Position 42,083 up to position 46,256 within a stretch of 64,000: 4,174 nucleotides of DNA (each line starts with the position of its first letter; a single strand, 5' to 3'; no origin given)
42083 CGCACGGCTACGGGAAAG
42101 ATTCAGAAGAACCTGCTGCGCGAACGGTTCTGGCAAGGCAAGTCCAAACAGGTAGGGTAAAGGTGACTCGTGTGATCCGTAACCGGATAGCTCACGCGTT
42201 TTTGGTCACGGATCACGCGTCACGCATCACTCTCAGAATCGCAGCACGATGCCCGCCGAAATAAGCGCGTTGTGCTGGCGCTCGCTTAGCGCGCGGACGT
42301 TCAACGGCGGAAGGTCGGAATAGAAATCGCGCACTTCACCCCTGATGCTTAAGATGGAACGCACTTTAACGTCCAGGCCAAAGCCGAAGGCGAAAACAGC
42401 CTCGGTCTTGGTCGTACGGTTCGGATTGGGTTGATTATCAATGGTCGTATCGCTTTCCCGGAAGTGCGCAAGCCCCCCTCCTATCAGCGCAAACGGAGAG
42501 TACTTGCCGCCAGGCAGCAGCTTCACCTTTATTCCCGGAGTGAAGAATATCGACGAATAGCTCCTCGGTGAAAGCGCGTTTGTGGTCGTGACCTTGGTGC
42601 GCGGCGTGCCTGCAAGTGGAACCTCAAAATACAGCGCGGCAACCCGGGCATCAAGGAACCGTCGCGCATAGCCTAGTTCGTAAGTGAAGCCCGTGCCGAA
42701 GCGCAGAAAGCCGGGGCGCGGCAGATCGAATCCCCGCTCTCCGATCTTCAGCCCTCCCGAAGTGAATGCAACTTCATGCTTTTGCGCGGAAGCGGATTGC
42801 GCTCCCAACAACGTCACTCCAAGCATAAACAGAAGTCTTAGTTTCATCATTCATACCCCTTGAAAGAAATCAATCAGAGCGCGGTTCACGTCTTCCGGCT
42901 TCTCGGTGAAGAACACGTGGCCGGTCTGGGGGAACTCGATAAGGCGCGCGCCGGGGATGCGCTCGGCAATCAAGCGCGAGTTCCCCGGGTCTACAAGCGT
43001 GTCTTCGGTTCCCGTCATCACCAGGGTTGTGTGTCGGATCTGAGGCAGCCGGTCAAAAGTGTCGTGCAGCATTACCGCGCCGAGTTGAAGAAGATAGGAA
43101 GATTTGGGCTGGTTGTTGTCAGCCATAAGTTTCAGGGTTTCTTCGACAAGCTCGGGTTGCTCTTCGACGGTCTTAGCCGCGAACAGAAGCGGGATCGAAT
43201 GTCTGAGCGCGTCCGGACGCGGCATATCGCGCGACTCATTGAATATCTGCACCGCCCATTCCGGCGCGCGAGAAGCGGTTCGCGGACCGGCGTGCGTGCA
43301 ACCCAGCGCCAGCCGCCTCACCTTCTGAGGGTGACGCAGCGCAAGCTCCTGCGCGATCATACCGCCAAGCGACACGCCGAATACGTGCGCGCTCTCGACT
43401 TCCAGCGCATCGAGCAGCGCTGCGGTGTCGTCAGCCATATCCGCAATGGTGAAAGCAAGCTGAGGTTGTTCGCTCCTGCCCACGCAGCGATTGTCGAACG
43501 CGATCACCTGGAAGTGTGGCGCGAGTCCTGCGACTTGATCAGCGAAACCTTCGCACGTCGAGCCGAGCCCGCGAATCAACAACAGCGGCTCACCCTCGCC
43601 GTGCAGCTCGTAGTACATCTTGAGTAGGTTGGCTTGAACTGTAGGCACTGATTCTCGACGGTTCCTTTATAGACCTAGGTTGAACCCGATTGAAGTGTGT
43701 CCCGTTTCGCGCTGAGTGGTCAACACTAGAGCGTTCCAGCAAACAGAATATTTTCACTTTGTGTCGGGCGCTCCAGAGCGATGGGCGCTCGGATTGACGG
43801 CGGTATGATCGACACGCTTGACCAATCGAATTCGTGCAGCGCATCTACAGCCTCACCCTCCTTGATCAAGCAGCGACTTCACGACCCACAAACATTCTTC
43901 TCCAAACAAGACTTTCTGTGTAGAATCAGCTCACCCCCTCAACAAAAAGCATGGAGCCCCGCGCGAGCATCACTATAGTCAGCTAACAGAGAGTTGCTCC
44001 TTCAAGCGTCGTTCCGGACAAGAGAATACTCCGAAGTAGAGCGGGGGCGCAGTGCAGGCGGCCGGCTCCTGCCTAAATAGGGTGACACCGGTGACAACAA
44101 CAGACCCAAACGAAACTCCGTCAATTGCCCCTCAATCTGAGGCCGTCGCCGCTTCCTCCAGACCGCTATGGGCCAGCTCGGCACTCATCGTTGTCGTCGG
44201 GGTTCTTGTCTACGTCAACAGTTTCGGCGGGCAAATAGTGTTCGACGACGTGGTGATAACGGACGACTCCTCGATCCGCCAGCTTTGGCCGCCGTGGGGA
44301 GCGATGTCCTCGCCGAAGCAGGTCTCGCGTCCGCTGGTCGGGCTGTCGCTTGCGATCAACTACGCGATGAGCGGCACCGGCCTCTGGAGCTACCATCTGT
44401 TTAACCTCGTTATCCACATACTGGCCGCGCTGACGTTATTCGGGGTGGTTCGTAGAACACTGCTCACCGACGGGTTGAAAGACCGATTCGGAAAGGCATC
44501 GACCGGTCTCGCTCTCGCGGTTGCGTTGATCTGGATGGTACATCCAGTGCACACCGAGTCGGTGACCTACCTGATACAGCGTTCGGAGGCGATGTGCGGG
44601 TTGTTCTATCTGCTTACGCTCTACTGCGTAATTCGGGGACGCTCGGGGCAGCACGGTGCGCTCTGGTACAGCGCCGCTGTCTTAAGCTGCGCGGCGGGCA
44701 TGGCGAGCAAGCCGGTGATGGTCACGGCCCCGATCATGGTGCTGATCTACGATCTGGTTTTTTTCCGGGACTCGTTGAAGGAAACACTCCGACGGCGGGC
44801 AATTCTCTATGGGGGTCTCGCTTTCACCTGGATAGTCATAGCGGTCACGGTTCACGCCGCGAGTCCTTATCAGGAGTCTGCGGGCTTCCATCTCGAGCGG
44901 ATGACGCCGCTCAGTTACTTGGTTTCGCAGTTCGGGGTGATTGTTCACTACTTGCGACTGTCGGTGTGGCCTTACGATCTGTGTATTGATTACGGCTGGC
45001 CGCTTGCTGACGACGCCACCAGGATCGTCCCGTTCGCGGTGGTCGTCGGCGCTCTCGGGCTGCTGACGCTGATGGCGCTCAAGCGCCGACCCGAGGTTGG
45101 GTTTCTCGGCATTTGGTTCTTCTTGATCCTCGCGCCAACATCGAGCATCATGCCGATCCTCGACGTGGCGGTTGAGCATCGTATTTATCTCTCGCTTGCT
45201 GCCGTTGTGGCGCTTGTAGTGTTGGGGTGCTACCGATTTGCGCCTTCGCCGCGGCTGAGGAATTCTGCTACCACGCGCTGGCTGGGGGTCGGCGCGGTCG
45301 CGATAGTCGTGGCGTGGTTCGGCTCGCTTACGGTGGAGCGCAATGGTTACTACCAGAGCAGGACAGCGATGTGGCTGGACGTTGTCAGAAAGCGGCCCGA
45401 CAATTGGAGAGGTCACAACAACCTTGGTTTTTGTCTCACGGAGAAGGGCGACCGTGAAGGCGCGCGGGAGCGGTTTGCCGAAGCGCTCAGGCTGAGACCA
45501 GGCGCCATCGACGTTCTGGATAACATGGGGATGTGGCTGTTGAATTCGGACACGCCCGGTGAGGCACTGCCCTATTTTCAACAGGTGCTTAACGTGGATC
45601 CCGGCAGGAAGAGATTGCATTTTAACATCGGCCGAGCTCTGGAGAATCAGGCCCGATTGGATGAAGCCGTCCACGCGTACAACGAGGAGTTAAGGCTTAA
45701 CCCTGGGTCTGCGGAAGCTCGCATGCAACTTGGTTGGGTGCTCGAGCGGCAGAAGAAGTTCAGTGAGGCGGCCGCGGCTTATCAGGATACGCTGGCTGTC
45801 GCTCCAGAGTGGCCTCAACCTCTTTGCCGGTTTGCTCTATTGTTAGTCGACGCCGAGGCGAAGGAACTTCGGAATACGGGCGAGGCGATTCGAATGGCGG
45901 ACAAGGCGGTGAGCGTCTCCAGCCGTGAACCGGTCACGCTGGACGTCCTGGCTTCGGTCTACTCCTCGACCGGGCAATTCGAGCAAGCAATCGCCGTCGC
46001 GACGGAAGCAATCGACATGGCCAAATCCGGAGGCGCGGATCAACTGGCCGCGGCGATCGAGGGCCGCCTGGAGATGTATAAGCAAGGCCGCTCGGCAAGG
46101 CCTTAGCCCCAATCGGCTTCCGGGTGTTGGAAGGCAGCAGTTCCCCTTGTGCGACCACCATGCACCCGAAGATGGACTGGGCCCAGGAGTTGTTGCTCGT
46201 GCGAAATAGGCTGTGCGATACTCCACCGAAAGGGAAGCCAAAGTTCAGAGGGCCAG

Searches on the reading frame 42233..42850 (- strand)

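Call 15: search_protein_families(library=pfam, proteins=[window:42233-42850:-], max_evalue=0.001)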
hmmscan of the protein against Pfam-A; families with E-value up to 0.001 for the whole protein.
window:42233-42850:- (205 aa): 1 family
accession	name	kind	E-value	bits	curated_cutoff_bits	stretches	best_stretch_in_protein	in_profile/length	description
PF13505.12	OMP_b-brl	-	6.9e-05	23.5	28.7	1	12-177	6-154/175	Outer membrane protein beta-barrel domain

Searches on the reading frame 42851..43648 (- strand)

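Call 24: search_protein_families(library=pfam, proteins=[window:42851-43648:-], max_evalue=0.001)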
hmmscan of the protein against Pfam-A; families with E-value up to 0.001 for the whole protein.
window:42851-43648:- (265 aa): 5 families
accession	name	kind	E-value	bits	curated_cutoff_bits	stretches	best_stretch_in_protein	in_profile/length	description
PF00561.26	Abhydrolase_1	-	1.1e-30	107.6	25.8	1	21-251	2-245/245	alpha/beta hydrolase fold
PF12697.13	Abhydrolase_6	-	2.6e-20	74.5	26.3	1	22-257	1-217/217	Alpha/beta hydrolase family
PF12146.15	Hydrolase_4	-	3.7e-18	66.1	27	1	23-250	8-238/239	Serine aminopeptidase, S33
PF03096.20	Ndr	-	5.4e-06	25.8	23.3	1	67-265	81-279/283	Ndr family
PF00975.26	Thioesterase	-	1.1e-05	26.2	26.4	1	57-110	37-91/226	Thioesterase domain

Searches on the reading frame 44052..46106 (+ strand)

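Call 24: search_protein_families(library=pfam, proteins=[window:44052-46106:+], max_evalue=0.001)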
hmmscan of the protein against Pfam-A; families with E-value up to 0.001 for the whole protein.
window:44052-46106:+ (684 aa): 17 families
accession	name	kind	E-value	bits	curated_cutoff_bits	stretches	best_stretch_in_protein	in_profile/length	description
PF07719.23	TPR_2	-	2.6e-24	83.7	27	2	522-552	3-33/34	Tetratricopeptide repeat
PF13424.12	TPR_12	-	6.3e-18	65.2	30.1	1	525-585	8-76/77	Tetratricopeptide repeat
PF00515.34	TPR_1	-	1.8e-16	59.6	27.8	0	554-585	1-32/34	Tetratricopeptide repeat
PF13432.12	TPR_16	-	2.5e-16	60.2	32.7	2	525-581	2-58/65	Tetratricopeptide repeat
PF13181.12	TPR_8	-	2.1e-15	55.9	25.7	0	633-658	7-32/34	Tetratricopeptide repeat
PF14559.12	TPR_19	-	9.3e-15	55.2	25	1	535-588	6-59/68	Tetratricopeptide repeat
PF13428.12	TPR_14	-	6.2e-13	48.5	23.5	0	523-561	4-42/44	Tetratricopeptide repeat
PF13176.12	TPR_7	-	8.7e-13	47.7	27.9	0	629-658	1-30/36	Tetratricopeptide repeat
PF13431.12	TPR_17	-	1.3e-12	47.4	24.4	0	543-573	2-32/34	Tetratricopeptide repeat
PF13374.12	TPR_10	-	6.3e-12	45.5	27.5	0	554-583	2-31/42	Tetratricopeptide repeat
PF13414.12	TPR_11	-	1e-08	35.1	26.8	0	535-567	9-41/42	TPR repeat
PF13174.12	TPR_6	-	1.8e-08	34.9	26.3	0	555-584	1-30/33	Tetratricopeptide repeat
PF12895.13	ANAPC3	-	1.8e-07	31.8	27.2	0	608-681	4-77/82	Anaphase-promoting complex, cyclosome, subunit 3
PF13371.12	TPR_9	-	2e-06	28.1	35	0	530-587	5-62/73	Tetratricopeptide repeat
PF23914.1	TPR_CcmH_CycH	-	1.4e-05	25.4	42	0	545-649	41-143/158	Cytochrome c-type biogenesis protein H TPR domain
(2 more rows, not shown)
